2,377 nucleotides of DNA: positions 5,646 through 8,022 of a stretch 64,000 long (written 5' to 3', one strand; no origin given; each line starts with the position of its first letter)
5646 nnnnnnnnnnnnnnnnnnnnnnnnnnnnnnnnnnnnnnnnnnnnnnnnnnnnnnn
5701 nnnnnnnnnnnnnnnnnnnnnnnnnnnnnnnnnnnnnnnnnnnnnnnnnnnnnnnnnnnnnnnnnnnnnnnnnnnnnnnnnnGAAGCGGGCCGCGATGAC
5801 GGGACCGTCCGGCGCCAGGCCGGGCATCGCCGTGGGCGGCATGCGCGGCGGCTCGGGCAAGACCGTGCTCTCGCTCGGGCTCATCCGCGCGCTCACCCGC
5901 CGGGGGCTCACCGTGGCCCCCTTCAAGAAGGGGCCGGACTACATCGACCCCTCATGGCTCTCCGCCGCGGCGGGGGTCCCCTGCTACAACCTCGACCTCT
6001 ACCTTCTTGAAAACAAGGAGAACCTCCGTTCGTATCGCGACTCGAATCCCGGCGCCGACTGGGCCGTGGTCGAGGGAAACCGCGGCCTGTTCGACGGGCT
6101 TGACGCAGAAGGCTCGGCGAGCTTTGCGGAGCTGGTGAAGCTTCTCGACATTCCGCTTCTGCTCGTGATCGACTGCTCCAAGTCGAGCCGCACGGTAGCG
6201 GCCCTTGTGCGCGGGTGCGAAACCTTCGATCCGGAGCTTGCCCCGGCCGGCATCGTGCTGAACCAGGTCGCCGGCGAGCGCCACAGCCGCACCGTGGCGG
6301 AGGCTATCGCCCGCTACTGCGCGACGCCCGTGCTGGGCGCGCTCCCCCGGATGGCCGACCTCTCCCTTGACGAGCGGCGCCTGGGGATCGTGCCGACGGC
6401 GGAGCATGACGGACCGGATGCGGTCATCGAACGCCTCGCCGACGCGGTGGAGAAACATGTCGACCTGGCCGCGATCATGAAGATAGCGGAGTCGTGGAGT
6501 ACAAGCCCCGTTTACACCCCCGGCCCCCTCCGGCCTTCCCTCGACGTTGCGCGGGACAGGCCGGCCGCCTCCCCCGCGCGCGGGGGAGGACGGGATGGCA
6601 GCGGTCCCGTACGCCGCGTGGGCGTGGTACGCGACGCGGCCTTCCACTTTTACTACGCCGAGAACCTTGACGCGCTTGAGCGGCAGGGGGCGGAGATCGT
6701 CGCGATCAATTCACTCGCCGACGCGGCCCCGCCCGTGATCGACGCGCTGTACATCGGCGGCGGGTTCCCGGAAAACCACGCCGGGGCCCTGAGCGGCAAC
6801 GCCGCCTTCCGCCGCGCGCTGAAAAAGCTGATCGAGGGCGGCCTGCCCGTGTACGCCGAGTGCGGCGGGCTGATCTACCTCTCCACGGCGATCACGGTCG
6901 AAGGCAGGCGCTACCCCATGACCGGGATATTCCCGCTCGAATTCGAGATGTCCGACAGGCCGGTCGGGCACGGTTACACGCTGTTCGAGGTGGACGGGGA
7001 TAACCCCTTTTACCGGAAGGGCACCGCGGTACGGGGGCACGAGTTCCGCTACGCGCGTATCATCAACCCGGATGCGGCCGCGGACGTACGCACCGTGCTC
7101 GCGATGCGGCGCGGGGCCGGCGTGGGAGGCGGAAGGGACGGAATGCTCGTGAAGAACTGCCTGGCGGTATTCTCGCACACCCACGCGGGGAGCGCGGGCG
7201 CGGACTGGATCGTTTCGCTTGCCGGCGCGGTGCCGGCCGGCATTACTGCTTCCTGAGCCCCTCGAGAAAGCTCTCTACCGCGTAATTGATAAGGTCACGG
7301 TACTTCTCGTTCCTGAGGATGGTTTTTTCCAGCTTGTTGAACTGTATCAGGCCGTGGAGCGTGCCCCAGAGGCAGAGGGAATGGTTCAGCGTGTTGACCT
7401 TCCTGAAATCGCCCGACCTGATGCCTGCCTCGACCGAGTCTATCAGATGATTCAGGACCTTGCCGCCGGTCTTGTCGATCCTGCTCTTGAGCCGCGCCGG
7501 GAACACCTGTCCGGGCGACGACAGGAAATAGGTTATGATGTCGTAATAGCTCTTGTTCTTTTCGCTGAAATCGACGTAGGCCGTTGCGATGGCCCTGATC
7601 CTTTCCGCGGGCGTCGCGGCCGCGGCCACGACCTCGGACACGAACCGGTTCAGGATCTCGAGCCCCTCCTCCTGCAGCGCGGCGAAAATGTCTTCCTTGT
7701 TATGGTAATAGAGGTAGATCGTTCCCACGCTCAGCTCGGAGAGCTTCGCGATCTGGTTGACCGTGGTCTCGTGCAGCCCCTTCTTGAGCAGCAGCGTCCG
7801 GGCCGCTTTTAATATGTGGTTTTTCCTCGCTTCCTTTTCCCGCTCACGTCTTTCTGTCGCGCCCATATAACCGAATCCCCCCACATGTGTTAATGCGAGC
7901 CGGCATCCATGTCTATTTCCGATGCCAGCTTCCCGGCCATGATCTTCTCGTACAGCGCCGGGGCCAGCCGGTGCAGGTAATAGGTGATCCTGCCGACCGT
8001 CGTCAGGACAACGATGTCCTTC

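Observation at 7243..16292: Candidate organosulfonate-respiration module (xsc-ackA plus transporter/dehydrogenase operon) parked directly beside dsrABDCN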

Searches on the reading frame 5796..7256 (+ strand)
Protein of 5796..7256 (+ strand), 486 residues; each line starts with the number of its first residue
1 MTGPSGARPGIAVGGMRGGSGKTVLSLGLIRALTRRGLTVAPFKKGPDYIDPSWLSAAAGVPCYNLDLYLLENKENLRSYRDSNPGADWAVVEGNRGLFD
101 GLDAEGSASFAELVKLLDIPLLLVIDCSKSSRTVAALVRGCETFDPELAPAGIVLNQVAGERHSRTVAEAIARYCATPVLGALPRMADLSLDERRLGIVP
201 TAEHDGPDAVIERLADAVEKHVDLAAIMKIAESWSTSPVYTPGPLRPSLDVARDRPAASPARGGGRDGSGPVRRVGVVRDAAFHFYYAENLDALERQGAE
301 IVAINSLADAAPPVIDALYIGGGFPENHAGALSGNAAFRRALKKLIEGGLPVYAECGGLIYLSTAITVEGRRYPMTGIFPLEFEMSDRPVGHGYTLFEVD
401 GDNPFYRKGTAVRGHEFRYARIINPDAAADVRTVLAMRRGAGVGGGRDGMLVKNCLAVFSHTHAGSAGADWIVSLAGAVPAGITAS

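Call 4: search_protein_families(library=ncbifam, proteins=[window:5796-7256:+], max_evalue=0.00001)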
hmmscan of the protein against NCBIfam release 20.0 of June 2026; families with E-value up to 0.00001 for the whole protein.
window:5796-7256:+ (486 aa): 6 families
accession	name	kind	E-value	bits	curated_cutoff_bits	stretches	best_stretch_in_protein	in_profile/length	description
NF002204.1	PRK01077.1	equivalog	3e-125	418.4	254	1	10-463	3-419/420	cobyrinic acid a,c-diamide synthase CobB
TIGR00379.1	cobB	subfamily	1.1e-112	377.3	261.4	2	13-233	4-225/449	cobyrinic/hydrogenobyrinic acid a,c-diamide synthase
NF033195.1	F430_CfbB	exception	1.8e-107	360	560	1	12-466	3-441/451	Ni-sirohydrochlorin a,c-diamide synthase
NF053748.1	bifunc_CobBC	exception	3.8e-92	310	950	1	11-465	4-431/797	bifunctional hydrogenobyrinic acid a,c-diamide synthase/histidinol phosphate aminotransferase CobBC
NF010471.0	PRK13896.1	equivalog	2.2e-71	241.1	693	1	10-473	3-430/433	cobyrinic acid a,c-diamide synthase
NF001989.1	PRK00784.1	equivalog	2.2e-08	33.2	273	0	11-44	3-36/480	cobyric acid synthase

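Call 5: search_protein_families(library=pfam, proteins=[window:5796-7256:+], max_evalue=0.00001)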
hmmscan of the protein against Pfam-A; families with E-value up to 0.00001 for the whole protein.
window:5796-7256:+ (486 aa): 3 families
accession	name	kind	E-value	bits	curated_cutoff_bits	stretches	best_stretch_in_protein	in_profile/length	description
PF07685.20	GATase_3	-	2e-32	112.9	27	1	274-466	1-193/196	CobB/CobQ-like glutamine amidotransferase domain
PF01656.29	CbiA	-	4.1e-19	69.2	25.4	1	11-190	1-116/125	CobQ/CobB/MinD/ParA nucleotide binding domain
PF13500.12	AAA_26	-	7.5e-13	49.2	27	1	84-190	96-195/198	AAA domain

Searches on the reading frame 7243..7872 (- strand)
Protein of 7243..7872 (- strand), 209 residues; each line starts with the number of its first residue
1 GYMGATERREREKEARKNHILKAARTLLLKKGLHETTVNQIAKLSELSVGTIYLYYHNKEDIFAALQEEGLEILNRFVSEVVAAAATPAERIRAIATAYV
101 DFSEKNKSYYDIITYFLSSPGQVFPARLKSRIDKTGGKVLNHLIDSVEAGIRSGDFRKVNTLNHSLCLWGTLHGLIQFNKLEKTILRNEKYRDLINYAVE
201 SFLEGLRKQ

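Call 4: search_protein_families(library=ncbifam, proteins=[window:7243-7872:-], max_evalue=0.00001)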
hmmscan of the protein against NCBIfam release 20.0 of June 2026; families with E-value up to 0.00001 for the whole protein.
window:7243-7872:- (209 aa): 15 families
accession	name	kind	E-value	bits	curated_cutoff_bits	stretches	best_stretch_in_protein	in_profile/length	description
NF053878.1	FATransRegFadRBac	equivalog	1.8e-15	57.3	200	1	17-173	5-158/190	fatty acid metabolism transcriptional regulator FadR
TIGR03384.1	betaine_BetI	equivalog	3.5e-14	52.9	201.3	1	11-107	4-100/189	choline-binding transcriptional repressor BetI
NF001978.0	PRK00767.1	equivalog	9.6e-13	48.4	118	1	13-106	7-101/197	transcriptional regulator BetI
TIGR03613.1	RutR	equivalog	3.7e-11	43.3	368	1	8-104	1-96/202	pyrimidine utilization regulatory protein R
NF053731.1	TransRegFasRMycb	equivalog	6.5e-11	42.4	330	1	13-113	9-109/199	HTH-type transcriptional activator FasR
NF007015.0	PRK09480.1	equivalog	2.7e-09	36.9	120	1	8-139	3-131/197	nucleoid occlusion factor SlmA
NF051852.1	efflux_TF_MtrR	exception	8.6e-09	35.5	280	1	12-86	7-81/205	multidrug efflux system transcriptional repressor MtrR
NF041196.1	ScbR_bind_reg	equivalog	2.8e-08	34.2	150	1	17-96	8-87/191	ScbR family autoregulator-binding transcription factor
NF037937.1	septum_RefZ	equivalog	7.7e-08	32.5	180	1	17-108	1-94/195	forespore capture DNA-binding protein RefZ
NF011584.0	PRK15008.1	equivalog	3.3e-07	30.3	230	1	6-74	9-77/212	HTH-type transcriptional regulator RutR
NF050111.1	TransRegSACE7040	equivalog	3.9e-07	30.2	250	1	16-107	2-93/186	SACE_7040 family transcriptional regulator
NF007949.0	PRK10668.1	equivalog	5.3e-07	29.3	271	1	11-69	8-65/216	multidrug efflux transporter transcriptional repressor AcrR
TIGR03968.1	mycofact_TetR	equivalog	1.1e-06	28.4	224.9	1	8-104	2-94/190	mycofactocin system transcriptional regulator MftR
NF011572.0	PRK14996.1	equivalog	5.6e-06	26.4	144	0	12-60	5-53/192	TetR family transcriptional regulator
NF007430.0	PRK09975.1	equivalog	7.9e-06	25.1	274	0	13-72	9-68/220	acrEF/envCD operon transcriptional regulator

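Call 5: search_protein_families(library=pfam, proteins=[window:7243-7872:-], max_evalue=0.00001)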
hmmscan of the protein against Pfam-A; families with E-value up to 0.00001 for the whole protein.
window:7243-7872:- (209 aa): 2 families
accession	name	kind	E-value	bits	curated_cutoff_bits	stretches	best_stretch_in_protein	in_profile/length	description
PF00440.29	TetR_N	-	2.4e-13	50.1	24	1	20-66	1-47/47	Bacterial regulatory proteins, tetR family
PF13305.11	TetR_C_33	-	2.1e-06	28.7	26.8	1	92-179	1-81/103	Tetracyclin repressor-like, C-terminal domain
